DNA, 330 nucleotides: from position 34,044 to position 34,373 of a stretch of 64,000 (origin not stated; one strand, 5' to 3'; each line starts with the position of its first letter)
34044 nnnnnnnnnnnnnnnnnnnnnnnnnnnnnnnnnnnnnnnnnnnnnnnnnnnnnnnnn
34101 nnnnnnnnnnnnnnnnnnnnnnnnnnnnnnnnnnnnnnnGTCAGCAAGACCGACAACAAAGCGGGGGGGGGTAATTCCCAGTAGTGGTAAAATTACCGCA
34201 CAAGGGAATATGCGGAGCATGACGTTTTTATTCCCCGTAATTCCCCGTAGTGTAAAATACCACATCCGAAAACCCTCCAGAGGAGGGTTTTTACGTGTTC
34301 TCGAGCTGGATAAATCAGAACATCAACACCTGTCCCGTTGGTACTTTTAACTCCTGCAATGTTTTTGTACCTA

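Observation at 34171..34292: One-spacer mini CRISPR array with repeat-embedded promoters, convergent to the cas operon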

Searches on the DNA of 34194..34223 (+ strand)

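Call 61: search_dna_similar(query=window:34194-34223:+, collection=phages, mode=distant, max_evalue=10, max_rows=10)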
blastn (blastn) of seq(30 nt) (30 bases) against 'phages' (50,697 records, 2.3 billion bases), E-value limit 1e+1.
Records with a match: 5; places in all: 5; records where one place covers at least 80% of the query: 0.
Best place of each record, by identity: >=99% 1; 90-95% 4.
By first word of the organism name: Bacillus 2; Rhizobium 2; Bacteriophage 1.
By host as written in the record: Bacillus cereus 2; Rhizobium etli Y2_6 2; - 1.
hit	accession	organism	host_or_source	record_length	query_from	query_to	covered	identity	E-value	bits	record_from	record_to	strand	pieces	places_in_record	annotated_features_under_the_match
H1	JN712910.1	Bacillus phage BCD7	Bacillus cereus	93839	6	26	70%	90.5%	8e+0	30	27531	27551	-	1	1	putative DNA recombination protein RecA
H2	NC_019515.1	Bacillus phage BCD7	Bacillus cereus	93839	6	26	70%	90.5%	8e+0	30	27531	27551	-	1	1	putative DNA recombination protein RecA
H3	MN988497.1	Rhizobium phage RHph_Y2_6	Rhizobium etli Y2_6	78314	6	24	63%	94.7%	8e+0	31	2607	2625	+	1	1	hypothetical protein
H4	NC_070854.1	Rhizobium phage RHph_Y2_6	Rhizobium etli Y2_6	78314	6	24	63%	94.7%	8e+0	31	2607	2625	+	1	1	hypothetical protein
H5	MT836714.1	Bacteriophage sp.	human fecal samples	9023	8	23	53%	100.0%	8e+0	30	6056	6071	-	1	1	record has no annotation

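Call 62: search_dna_similar(query=window:34194-34223:+, collection=plasmids, mode=distant, max_evalue=10, max_rows=10)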
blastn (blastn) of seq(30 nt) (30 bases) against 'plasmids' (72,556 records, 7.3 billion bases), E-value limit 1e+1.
Records with a match: 3; places in all: 3; records where one place covers at least 80% of the query: 0.
Best place of each record, by identity: >=99% 3.
By first word of the organism name: Rhizobium 1; Paenibacillus 1; Agrobacterium 1.
By predicted mobility (MOB-suite, as given by PLSDB): conjugative 2; non-mobilizable 1.
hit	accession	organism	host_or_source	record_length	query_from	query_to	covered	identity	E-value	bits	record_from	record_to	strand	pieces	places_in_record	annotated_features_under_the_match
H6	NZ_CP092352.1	Rhizobium sp. C104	Cell culture,nodule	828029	6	22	57%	100.0%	5e+0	32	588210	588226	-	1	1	winged helix-turn-helix domain-containing protein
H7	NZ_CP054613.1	Paenibacillus cellulosilyticus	cell culture,soil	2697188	2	18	57%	100.0%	5e+0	32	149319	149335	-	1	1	none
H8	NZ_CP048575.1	Agrobacterium tumefaciens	walnut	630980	6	22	57%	100.0%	5e+0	32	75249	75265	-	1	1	winged helix-turn-helix domain-containing protein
